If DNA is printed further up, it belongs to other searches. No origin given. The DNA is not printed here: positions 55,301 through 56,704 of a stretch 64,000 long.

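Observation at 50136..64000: Four TrmB-like regulators and three orphan membrane-anchored solute-binding proteins in 14 kb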

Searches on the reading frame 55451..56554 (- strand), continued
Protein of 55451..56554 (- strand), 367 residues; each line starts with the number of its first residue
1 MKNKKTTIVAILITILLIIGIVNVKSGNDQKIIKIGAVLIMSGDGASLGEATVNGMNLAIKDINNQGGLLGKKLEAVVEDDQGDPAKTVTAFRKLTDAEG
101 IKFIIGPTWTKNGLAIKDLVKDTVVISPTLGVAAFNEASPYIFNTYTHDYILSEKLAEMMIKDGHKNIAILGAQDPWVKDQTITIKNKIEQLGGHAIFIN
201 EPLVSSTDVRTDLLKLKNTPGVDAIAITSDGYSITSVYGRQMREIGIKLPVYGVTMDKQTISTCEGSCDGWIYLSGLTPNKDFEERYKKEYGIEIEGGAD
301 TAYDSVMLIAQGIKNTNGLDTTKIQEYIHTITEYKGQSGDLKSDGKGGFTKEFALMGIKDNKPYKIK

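Call 21: find_related_loci(query=A2, collection=genome_contigs, flank=10000)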
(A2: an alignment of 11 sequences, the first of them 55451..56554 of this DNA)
Query A2 (367 aa) in genome_contigs; peptide patterns used: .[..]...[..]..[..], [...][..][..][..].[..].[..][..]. (x = any residue, [..] = any of these).
51 stretches matched a pattern; 40 encode a relative of the query (tblastn E <= 1e-3); 40 distinct loci.
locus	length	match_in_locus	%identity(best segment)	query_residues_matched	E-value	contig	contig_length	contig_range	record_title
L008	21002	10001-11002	58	33-366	3e-131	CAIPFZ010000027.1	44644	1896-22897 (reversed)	uncultured bacterium isolate Loclat_bin-19408 genome assembly, contig: bin-19408:27/77, whole genome shotgun sequence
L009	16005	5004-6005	57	33-366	9e-131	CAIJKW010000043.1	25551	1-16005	uncultured bacterium isolate MJ-time_bin-4611 genome assembly, contig: bin-4611:43/57, whole genome shotgun sequence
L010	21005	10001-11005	53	33-367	2e-121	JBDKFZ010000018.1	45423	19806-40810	MAG: Candidatus Parcubacteria bacterium isolate farmington_2019_sw_WHONDRS-S19S_0053_B_bin.31 scaffold_228340, whole gen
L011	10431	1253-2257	54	23-360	2e-120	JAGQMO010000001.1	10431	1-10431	MAG: Patescibacteria group bacterium isolate HKST-UBA44 2012-05-30_1_(paired)_contig_393, whole genome shotgun sequence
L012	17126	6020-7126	46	1-363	1e-114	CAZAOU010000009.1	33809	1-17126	MAG TPA_asm: uncultured Candidatus Saccharibacteria bacterium isolate SRP257259_co1_171 genome assembly, contig: NODE_13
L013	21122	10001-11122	45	4-366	1e-112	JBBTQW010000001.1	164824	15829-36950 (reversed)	MAG: Patescibacteria group bacterium isolate H41-bin100_1 H41_bin100_1_000000000001, whole genome shotgun sequence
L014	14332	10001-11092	47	4-366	5e-112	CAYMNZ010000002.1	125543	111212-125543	MAG TPA_asm: uncultured Candidatus Saccharibacteria bacterium isolate SRP128246_co1_424 genome assembly, contig: NODE_63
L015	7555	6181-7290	48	4-367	5e-111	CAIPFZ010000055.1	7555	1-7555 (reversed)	uncultured bacterium isolate Loclat_bin-19408 genome assembly, contig: bin-19408:55/77, whole genome shotgun sequence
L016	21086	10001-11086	47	4-362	5e-107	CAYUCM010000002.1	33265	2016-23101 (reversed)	MAG TPA_asm: uncultured Candidatus Saccharibacteria bacterium isolate SRP286056_co1_704 genome assembly, contig: NODE_14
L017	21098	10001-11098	45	9-367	5e-106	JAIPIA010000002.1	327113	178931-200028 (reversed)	MAG: Candidatus Paceibacterota bacterium isolate Tobar12.5m-G42 Tobar12-5m-C13, whole genome shotgun sequence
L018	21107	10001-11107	42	5-367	2e-102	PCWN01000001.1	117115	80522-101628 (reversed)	MAG: Candidatus Magasanikbacteria bacterium CG11_big_fil_rev_8_21_14_0_20_39_34 CG11_8_21_14_0.20_scaffold_36_c, whole g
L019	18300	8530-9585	44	1-353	9e-101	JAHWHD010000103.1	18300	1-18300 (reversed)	MAG: Candidatus Woesearchaeota archaeon isolate FT1_799 k127_72220991, whole genome shotgun sequence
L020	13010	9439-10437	45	33-363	8e-101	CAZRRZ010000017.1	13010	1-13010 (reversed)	MAG TPA_asm: uncultured Candidatus Saccharibacteria bacterium isolate SRP286056_co2_115 genome assembly, contig: NODE_78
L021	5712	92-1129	44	4-351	6e-99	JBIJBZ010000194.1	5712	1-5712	MAG: Bdellovibrionota bacterium isolate ME2006-08-10D11_3300044971_group2_bin88 Rohwer_bin1171_scaffold_794_c3, whole ge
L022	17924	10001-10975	45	29-351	7e-98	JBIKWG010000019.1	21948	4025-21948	MAG: Bdellovibrionota bacterium isolate ME2015-09-01_3300035663_group6_bin97 Rohwer_bin1187_scaffold_546_c2, whole genom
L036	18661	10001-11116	48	1-366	9e-112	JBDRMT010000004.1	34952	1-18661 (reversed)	MAG: archaeon isolate MEGAHIT-group-1.845 k141_8850210, whole genome shotgun sequence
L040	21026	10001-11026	29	29-365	8e-32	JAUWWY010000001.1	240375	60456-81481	MAG: bacterium isolate CSMAG_2670 CSMAG_2670_k127_5850803_length_240375_cov_33.4507, whole genome shotgun sequence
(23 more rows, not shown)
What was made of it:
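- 55451..56554 (-): SBP2: LivJ-type binding protein with an N-terminal helix. Member of the best-conserved clade shared by CPR and DPANN. 40 related loci (call 21).
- Tried and rejected: An 11-sequence one worked (call 21).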

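Call 24: search_protein_families(library=pfam, proteins=[L019:2973-3839:+, L019:3836-4696:+, L019:11573-12277:+, L036:3684-4571:+, L036:5719-6591:+, L036:17953-18657:+, L010:6814-7722:+, L010:7724-8590:+, L010:4321-5616:+, L010:17785-18528:+], max_evalue=0.00001)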
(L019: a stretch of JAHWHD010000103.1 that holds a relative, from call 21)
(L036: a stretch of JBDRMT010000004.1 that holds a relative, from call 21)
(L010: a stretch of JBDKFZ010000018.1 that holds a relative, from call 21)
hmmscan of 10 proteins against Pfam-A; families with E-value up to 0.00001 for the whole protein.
L019:2973-3839:+ (288 aa): 1 family
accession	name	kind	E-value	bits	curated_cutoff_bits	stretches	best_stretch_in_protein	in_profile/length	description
PF02653.21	BPD_transp_2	-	3.8e-41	141.5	26.8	1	7-276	2-269/269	Branched-chain amino acid transport system / permease component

L019:3836-4696:+ (286 aa): 1 family
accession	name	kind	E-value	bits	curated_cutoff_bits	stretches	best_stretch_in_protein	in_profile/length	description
PF02653.21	BPD_transp_2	-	2.5e-48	165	26.8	1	7-272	3-269/269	Branched-chain amino acid transport system / permease component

L019:11573-12277:+ (234 aa): 3 families
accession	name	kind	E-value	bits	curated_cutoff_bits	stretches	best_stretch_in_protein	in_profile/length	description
PF00005.33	ABC_tran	-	2.9e-35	122.3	25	1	17-162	1-136/137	ABC transporter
PF13304.12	AAA_21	-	4e-16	60.4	27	1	122-189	225-295/304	AAA domain, putative AbiEii toxin, Type IV TA system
PF02463.25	SMC_N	-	4.8e-07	29.9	40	0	28-203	25-207/220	RecF/RecN/SMC N terminal domain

L036:3684-4571:+ (295 aa): 1 family
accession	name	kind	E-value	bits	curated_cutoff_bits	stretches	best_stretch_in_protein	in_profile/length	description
PF02653.21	BPD_transp_2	-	9.2e-40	136.9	26.8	1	8-277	2-269/269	Branched-chain amino acid transport system / permease component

L036:5719-6591:+ (290 aa): 1 family
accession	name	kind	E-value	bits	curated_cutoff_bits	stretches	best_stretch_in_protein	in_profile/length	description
PF02653.21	BPD_transp_2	-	2.2e-52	178.3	26.8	1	7-276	3-269/269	Branched-chain amino acid transport system / permease component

L036:17953-18657:+ (234 aa): 4 families
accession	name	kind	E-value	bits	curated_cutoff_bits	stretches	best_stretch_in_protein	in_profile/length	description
PF00005.33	ABC_tran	-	2.7e-37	128.8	25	1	17-162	1-136/137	ABC transporter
PF13304.12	AAA_21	-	1.1e-15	58.9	27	1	125-189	228-295/304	AAA domain, putative AbiEii toxin, Type IV TA system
PF02463.25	SMC_N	-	1.1e-08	35.2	40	1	21-192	19-198/220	RecF/RecN/SMC N terminal domain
PF09818.15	ABC_ATPase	-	9.1e-07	28.6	23.2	0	22-47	75-99/283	P-loop domain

L010:6814-7722:+ (302 aa): 1 family
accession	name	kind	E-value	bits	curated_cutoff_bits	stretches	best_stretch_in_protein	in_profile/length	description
PF02653.21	BPD_transp_2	-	7.5e-44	150.3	26.8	1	22-292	2-269/269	Branched-chain amino acid transport system / permease component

L010:7724-8590:+ (288 aa): 1 family
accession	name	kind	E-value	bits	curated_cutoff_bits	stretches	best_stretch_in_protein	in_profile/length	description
PF02653.21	BPD_transp_2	-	3.5e-42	144.8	26.8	1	4-274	2-268/269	Branched-chain amino acid transport system / permease component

L010:4321-5616:+ (431 aa): 1 family
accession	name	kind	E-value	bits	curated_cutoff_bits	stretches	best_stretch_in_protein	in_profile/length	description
PF00005.33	ABC_tran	-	1.2e-35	123.5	25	1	30-178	1-136/137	ABC transporter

L010:17785-18528:+ (247 aa): 3 families
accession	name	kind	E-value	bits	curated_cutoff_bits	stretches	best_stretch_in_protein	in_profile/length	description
PF00005.33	ABC_tran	-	1.5e-35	123.2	25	1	25-169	1-136/137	ABC transporter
PF13304.12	AAA_21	-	3.6e-11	44.1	27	0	140-196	236-294/304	AAA domain, putative AbiEii toxin, Type IV TA system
PF02463.25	SMC_N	-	8.3e-07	29.1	40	1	35-212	24-208/220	RecF/RecN/SMC N terminal domain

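Call 44: search_protein_families(library=ncbifam, proteins=[window:55451-56554:-], max_evalue=0.001)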
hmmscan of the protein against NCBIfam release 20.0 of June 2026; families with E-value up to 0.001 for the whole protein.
window:55451-56554:- (367 aa): 3 families
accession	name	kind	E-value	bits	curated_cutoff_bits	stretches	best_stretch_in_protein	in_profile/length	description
NF011933.0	PRK15404.1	subfamily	4.5e-19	68.7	477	1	23-353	17-353/370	high-affinity branched-chain amino acid ABC transporter substrate-binding protein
TIGR03407.1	urea_ABC_UrtA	exception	1.3e-17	63.8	492.75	1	33-346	1-326/361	urea ABC transporter substrate-binding protein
TIGR03669.1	urea_ABC_arch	equivalog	7.5e-10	38.3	494.8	1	33-104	1-72/375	urea ABC transporter substrate-binding protein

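Call 56: predict_structure(alignment_id=A2)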
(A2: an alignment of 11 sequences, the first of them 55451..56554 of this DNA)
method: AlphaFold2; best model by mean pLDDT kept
length: 367 residues; sequences in the alignment: 11
mean_pLDDT: 86.2   pTM: 0.83
mean pLDDT of the five models: 86.2, 86.2, 84.8, 84.2, 82.1
residues with pLDDT >= 90: 198; 70-90: 123; 50-70: 34; < 50: 12
segments of 3 or more residues with pLDDT < 50: 20-29
pLDDT, mean of each block of 10 residues (from residue 1): 58 65 42 94 82 96 96 96 93 97 91 92 89 83 74 89 95 69 89 88 76 85 87 82 92 85 90 89 94 88 96 97 96 90 85 90 90
secondary structure, 60 per line:
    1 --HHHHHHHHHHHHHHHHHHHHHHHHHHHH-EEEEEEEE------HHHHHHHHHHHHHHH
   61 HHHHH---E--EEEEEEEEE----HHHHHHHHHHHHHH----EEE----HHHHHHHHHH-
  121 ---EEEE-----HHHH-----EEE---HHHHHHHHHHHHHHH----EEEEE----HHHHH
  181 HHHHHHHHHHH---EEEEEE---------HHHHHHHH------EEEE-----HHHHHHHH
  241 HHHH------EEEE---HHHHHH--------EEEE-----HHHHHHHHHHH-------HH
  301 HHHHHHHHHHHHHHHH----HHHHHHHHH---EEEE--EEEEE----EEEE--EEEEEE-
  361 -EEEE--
elements in order: H3-30 E32-39 H46-65 E72-80 H85-98 E103-105 H110-119 E124-127 H133-136 E142-144 H148-162 E167-171 H176-191 E195-200 H210-217 E224-227 H233-244 E251-254 H258-263 E272-275 H281-291 H299-316 H321-329 E333-336 E339-343 E348-351 E354-359 E362-365
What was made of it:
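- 55451..56554 (-): AF2 pLDDT 86 with a helix at 3-30 (call 56).
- Checked: The AF2 model of SBP2 has a helix at residues 3-30 (call 56).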

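Call 59: fold_search(model_id=the predicted structure, library=pdb)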
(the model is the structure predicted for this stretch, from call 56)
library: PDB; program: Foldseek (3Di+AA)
matches with E <= 10: 1851; with E <= 0.001: 1084
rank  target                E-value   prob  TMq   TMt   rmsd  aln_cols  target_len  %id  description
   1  4nv3_A                3.8e-25  1.00  0.77  0.78   3.5       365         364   20  The crystal structure of a solute-binding protein (N280D mutant) from Anabaena variabilis ATCC 29413 in complex with v (released 2013-12-11)
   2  4obb_A                5.5e-25  1.00  0.77  0.78   3.5       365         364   20  The crystal structure of a solute-binding protein from Anabaena variabilis ATCC 29413 in complex with (3S)-3-methyl-2- (released 2014-03-19)
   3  3td9                  9.8e-25  1.00  0.78  0.81   3.1       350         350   22  Crystal structure of a Leucine binding protein LivK (TM1135) from Thermotoga maritima MSB8 at 1.90 A resolution (released 2011-09-07)
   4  4gnr                  2.1e-24  1.00  0.79  0.83   3.0       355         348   21  1.0 Angstrom resolution crystal structure of the branched-chain amino acid transporter substrate binding protein LivJ fr (released 2012-09-05)
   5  4q6b                  2.5e-24  1.00  0.72  0.78   4.1       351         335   21  Crystal Structure of ABC Transporter Substrate-Binding Protein fromDesulfitobacterium hafniense complex with Leu (released 2014-07-02)
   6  8tg1_A                7.3e-24  1.00  0.78  0.78   3.1       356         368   24  Caldicellulosiruptor saccharolyticus periplasmic urea-binding protein (released 2024-06-19)
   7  4mlc                  7.7e-24  1.00  0.73  0.79   3.7       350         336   21  ABC Transporter Substrate-Binding Protein fromDesulfitobacterium hafniense (released 2013-09-18)
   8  4n0q_B                2.7e-23  1.00  0.77  0.81   3.5       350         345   21  Crystal Structure of an ABC transporter, substrate-binding protein from Brucella melitensis 16M in complex with L-Leuc (released 2013-11-06)
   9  8tg1_B                3.0e-23  1.00  0.78  0.77   3.1       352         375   24  Caldicellulosiruptor saccharolyticus periplasmic urea-binding protein (released 2024-06-19)
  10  1z15                  5.8e-23  1.00  0.57  0.60   6.5       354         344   21  Crystal structure analysis of periplasmic Leu/Ile/Val-binding protein in superopen form (released 2005-10-04)
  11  3ip5                  7.7e-23  1.00  0.78  0.82   3.1       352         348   20  Structure of Atu2422-GABA receptor in complex with alanine (released 2010-07-14)
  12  2lbp                  9.2e-23  1.00  0.64  0.67   5.4       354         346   21  STRUCTURE OF THE L-LEUCINE-BINDING PROTEIN REFINED AT 2.4 ANGSTROMS RESOLUTION AND COMPARISON WITH THE LEU(SLASH)ILE(SLA (released 1989-07-12)
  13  1usg                  2.0e-22  1.00  0.52  0.54   7.5       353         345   20  L-leucine-binding protein, apo form (released 2003-12-18)
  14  4n0q_A                2.7e-22  1.00  0.77  0.81   3.4       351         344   21  Crystal Structure of an ABC transporter, substrate-binding protein from Brucella melitensis 16M in complex with L-Leuc (released 2013-11-06)
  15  3hut                  2.7e-22  1.00  0.68  0.72   4.8       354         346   18  Crystal structure of a putative branched-chain amino acid ABC transporter from Rhodospirillum rubrum (released 2009-06-30)
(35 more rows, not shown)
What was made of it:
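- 55451..56554 (-): Foldseek best matches are LivJ/LivK-type SBPs, TM about 0.78 (call 59).
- On HAAT-family (LivJ-like, type I) ABC substrate-binding protein: The SBP2 model has TM 0.77-0.80 to LivJ/LivK-type structures (call 59).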
